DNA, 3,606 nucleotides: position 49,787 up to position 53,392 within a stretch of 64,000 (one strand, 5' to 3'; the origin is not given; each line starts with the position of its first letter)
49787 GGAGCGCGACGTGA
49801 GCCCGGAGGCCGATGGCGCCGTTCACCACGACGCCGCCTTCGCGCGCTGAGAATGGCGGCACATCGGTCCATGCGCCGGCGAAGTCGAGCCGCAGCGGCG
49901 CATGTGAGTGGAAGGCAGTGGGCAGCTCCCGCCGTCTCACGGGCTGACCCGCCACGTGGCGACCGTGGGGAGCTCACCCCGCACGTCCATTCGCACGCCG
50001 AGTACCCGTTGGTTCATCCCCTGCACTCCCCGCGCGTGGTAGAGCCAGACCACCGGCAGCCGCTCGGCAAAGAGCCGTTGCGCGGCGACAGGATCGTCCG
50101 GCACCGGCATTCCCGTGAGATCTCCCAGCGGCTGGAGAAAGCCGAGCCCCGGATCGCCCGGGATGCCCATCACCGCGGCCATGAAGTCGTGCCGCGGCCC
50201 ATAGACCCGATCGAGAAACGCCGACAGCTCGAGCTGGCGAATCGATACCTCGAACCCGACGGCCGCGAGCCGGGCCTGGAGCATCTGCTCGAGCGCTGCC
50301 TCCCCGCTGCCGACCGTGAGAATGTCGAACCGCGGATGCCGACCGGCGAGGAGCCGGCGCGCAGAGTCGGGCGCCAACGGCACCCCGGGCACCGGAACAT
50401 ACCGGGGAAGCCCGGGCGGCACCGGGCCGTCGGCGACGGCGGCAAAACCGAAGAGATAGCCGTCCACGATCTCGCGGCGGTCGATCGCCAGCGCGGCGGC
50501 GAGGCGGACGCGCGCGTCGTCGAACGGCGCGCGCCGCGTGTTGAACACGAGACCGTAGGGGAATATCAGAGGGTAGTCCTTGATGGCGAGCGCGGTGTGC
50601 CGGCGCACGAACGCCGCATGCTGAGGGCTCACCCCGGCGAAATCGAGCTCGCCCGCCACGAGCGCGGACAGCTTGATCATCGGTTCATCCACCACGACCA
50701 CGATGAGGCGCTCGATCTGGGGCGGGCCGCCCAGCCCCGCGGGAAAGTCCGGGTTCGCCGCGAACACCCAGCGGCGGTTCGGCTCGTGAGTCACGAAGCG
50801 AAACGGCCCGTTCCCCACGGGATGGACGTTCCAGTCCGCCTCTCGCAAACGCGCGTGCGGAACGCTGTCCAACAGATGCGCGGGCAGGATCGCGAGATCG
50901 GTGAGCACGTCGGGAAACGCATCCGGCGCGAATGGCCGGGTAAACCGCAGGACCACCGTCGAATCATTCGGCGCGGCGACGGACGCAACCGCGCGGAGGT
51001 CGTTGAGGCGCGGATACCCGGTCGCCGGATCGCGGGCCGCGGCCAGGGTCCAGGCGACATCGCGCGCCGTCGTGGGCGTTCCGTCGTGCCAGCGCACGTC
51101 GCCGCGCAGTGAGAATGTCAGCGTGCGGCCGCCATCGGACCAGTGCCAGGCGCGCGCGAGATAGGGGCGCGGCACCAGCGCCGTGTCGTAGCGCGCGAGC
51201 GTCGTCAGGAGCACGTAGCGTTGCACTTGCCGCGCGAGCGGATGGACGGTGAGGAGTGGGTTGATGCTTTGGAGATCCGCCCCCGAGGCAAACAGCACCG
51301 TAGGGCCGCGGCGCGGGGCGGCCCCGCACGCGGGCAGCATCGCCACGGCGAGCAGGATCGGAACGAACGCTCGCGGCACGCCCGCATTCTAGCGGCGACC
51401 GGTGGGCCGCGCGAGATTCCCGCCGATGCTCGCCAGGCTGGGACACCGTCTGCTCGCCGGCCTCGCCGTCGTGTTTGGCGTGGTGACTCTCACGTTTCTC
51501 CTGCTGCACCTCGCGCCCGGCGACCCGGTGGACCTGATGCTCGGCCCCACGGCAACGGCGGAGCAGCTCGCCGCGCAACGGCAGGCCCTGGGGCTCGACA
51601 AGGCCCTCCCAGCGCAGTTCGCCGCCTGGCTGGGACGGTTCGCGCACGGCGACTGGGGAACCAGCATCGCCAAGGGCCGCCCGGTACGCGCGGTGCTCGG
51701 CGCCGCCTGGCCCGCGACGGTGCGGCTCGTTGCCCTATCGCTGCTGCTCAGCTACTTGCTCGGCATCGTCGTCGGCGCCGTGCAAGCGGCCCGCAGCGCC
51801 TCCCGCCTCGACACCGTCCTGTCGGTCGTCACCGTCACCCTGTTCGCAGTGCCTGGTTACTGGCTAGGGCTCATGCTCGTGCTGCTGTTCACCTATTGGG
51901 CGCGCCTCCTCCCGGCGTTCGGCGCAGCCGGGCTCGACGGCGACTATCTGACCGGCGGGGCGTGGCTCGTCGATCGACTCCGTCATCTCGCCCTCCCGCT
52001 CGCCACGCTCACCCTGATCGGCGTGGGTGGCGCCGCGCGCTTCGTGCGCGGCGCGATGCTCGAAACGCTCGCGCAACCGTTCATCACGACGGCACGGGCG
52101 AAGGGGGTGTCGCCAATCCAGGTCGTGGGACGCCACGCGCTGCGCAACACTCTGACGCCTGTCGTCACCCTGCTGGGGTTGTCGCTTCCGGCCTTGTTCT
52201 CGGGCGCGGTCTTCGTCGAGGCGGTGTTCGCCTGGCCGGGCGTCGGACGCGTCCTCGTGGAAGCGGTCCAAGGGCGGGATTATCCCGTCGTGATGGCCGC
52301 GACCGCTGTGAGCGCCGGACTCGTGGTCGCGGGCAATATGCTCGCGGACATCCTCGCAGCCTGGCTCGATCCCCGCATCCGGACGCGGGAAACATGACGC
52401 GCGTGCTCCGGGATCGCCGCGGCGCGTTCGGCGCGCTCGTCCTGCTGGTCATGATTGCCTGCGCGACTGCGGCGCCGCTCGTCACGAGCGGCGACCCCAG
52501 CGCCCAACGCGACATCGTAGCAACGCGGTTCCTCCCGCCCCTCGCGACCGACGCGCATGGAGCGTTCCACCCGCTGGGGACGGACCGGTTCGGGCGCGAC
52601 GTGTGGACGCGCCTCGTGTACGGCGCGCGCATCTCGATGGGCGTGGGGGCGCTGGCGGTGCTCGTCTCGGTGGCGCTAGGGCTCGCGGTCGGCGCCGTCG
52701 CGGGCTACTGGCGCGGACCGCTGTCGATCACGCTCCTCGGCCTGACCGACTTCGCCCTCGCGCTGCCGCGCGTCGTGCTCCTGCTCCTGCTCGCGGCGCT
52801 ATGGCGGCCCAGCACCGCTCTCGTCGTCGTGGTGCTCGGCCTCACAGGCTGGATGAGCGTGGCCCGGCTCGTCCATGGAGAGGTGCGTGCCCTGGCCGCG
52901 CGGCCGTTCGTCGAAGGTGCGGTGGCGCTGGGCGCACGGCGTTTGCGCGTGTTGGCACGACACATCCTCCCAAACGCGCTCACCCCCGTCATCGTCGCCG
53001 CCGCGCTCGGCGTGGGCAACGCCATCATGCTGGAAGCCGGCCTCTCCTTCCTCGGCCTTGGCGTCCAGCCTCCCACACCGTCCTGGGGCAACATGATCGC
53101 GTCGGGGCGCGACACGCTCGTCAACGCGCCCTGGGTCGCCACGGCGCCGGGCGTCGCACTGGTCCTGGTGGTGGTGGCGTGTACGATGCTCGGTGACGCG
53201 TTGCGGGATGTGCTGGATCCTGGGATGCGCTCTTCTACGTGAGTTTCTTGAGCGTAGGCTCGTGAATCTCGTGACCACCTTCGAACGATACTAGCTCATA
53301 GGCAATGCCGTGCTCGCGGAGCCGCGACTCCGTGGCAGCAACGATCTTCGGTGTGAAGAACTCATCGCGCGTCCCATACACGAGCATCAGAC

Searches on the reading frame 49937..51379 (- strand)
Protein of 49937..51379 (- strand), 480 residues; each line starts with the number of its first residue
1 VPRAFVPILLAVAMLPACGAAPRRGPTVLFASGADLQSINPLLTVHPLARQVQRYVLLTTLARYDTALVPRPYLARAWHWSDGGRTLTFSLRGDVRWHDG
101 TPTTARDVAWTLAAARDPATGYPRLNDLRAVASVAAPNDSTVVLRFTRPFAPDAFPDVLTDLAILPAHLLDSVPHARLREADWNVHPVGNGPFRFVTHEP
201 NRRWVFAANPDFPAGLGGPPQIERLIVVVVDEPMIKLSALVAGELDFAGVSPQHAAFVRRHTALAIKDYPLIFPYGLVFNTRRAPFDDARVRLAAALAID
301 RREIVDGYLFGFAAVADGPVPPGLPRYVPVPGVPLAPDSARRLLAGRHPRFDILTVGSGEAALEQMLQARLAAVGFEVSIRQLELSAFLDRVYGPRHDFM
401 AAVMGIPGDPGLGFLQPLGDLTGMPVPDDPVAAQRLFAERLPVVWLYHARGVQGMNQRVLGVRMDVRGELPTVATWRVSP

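Call 26: search_protein_families(library=pfam, proteins=[window:49937-51379:-], max_evalue=0.00001)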
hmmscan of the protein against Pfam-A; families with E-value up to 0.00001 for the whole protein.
window:49937-51379:- (480 aa): 1 family
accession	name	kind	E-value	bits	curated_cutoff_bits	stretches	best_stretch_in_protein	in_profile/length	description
PF00496.27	SBP_bac_5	-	2.5e-67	228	32.4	1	70-419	2-361/368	Bacterial extracellular solute-binding proteins, family 5 Middle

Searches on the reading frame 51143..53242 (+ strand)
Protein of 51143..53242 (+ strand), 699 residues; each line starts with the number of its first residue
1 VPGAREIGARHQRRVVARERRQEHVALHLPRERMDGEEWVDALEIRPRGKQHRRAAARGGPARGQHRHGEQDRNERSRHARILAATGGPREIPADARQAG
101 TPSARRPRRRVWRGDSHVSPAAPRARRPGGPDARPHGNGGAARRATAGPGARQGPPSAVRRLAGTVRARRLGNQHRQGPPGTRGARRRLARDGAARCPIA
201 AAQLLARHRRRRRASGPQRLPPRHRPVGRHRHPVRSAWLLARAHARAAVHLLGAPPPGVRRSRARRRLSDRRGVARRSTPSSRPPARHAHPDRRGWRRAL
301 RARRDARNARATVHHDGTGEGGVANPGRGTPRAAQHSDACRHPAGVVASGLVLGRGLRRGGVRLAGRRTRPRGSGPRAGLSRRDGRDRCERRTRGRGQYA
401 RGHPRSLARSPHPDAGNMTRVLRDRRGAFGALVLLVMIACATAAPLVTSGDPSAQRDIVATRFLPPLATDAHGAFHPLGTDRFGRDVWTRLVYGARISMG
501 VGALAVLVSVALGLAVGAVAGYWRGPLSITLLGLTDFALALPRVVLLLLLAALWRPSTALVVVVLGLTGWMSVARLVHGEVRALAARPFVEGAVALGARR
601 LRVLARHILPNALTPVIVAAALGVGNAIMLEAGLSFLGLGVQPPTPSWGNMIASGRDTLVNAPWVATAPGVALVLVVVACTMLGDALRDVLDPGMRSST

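Call 79: search_protein_families(library=pfam, proteins=[window:51143-53242:+], max_evalue=0.00001)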
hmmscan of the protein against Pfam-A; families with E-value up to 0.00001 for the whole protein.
window:51143-53242:+ (699 aa): 1 family
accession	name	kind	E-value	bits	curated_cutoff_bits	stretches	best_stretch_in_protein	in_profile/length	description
PF00528.27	BPD_transp_1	-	6.1e-26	91.7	26.4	1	513-696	1-183/184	Binding-protein-dependent transport system inner membrane component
